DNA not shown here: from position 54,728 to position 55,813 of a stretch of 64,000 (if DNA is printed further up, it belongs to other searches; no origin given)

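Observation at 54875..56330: cysD and cysNC are split by a co-oriented two-gene cassette (Uma2-type nuclease + AT-rich orphan)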

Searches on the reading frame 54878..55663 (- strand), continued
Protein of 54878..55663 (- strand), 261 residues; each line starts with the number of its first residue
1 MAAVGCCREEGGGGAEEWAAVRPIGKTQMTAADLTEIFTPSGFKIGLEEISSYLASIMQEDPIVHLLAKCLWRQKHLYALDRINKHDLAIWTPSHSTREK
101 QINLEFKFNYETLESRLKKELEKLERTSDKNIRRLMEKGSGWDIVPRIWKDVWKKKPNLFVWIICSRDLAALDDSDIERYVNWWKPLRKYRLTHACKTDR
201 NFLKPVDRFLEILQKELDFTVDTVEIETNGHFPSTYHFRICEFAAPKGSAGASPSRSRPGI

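Call 61: list_cluster_members(proteins=[P0001, P0371, P0116, P0005, P0003])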
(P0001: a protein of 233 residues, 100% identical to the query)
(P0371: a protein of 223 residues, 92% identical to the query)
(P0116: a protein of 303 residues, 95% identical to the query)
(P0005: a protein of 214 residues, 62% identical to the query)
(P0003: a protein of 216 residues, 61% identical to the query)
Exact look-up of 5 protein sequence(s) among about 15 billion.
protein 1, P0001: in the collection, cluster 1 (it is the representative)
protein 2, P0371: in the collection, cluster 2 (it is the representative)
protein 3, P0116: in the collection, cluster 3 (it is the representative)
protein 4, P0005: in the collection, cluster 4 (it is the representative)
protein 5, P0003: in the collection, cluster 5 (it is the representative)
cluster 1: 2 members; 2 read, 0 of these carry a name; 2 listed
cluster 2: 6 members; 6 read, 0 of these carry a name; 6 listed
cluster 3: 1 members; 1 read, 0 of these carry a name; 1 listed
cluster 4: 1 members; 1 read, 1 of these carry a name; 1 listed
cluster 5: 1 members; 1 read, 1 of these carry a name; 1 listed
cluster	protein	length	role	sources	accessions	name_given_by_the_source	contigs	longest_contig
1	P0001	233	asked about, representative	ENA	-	-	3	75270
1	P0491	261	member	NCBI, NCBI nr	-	-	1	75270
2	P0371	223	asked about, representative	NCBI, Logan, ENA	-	-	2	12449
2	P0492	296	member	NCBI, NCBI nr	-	-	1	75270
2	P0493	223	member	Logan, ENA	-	-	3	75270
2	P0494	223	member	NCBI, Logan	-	-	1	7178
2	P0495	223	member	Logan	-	-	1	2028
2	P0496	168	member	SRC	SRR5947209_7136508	-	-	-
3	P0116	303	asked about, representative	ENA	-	-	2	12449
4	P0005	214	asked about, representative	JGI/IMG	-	hypothetical protein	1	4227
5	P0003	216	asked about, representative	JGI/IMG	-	hypothetical protein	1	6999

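Call 67: search_protein_families(library=pfam, proteins=[P0258, P0301, P0319, P0325, P0348, P0367, P0351], max_evalue=0.05)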
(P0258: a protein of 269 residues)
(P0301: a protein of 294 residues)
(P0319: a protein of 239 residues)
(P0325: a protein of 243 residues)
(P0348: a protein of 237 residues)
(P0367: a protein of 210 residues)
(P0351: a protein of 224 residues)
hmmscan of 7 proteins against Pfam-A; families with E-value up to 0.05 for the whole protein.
P0258 (269 aa): 1 family
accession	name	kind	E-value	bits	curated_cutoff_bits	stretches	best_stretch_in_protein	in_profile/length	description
PF16550.10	RPN13_C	-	0.036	14.7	39.3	0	4-42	48-85/112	UCH-binding domain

P0301 (294 aa): 0 families

P0319 (239 aa): 0 families

P0325 (243 aa): 0 families

P0348 (237 aa): 0 families

P0367 (210 aa): 0 families

P0351 (224 aa): 0 families

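Call 76: search_protein_families(library=ncbifam, proteins=[L008:2174-2650:+, L001:7395-7874:+], max_evalue=0.1)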
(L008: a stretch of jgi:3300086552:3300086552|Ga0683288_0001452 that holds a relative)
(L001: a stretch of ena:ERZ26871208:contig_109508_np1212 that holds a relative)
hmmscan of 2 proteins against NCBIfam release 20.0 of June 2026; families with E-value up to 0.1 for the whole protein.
L008:2174-2650:+ (159 aa): 2 families
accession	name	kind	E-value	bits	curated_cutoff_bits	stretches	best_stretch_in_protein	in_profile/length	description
NF047646.1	REP_Tyr_transpos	equivalog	2.3e-19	69.7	80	1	30-149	12-145/146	REP-associated tyrosine transposase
NF033573.1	transpos_IS200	equivalog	0.033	14.4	55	1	34-100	17-84/126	IS200/IS605 family transposase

L001:7395-7874:+ (160 aa): 2 families
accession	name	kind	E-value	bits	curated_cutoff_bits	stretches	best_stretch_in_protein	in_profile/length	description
NF047646.1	REP_Tyr_transpos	equivalog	3.2e-19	69.3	80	1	31-150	12-145/146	REP-associated tyrosine transposase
NF033573.1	transpos_IS200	equivalog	0.025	14.8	55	1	35-115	17-103/126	IS200/IS605 family transposase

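Call 77: search_solved_structures(query=L008:2174-2650:+, max_evalue=1)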
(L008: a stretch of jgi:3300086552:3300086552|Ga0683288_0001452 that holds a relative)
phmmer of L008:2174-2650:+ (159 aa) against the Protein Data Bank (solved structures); distinct sequences matched with E-value up to 1: 11.
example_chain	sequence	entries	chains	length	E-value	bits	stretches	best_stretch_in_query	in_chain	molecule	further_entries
4er8_A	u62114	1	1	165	1e-07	35.2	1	61-151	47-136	TnpArep for protein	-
1p4l_D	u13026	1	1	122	0.21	14.6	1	97-153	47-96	LY49-C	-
3c8k_D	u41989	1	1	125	0.23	14.5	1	97-153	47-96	Natural killer cell receptor Ly-49C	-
9y0u_A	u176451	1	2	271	0.45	13.5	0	24-61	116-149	Major histocompatibility complex class I-related protein 1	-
3c8j_A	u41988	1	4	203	0.48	13.4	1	97-153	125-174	Natural killer cell receptor Ly49C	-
7rno_A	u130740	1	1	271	0.54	13.3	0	24-61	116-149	Major histocompatibility complex class I-related gene protein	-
6w9u_A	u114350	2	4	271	0.59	13.2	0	24-61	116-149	Major histocompatibility complex class I-related gene protein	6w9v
26sj_A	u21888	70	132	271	0.59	13.2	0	24-61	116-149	Major histocompatibility complex class I-related gene protein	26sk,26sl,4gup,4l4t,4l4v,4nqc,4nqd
9y0w_A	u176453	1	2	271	0.6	13.1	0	24-61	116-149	Major histocompatibility complex class I-related protein 1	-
9y0v_A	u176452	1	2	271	0.63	13.1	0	24-61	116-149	Major histocompatibility complex class I-related protein 1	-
9y0t_A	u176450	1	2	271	0.63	13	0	24-61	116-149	Major histocompatibility complex class I-related protein 1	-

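Call 93: search_dna_similar(query=window:54881-55579:-, collection=plasmids, mode=protein, max_evalue=0.001, max_rows=10)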
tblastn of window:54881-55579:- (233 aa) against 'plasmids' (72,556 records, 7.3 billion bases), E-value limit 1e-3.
No match.

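Call 94: search_dna_similar(query=window:54881-55579:-, collection=phages, mode=protein, max_evalue=0.001, max_rows=10)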
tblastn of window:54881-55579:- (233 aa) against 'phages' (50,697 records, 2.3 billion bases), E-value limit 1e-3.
No match.
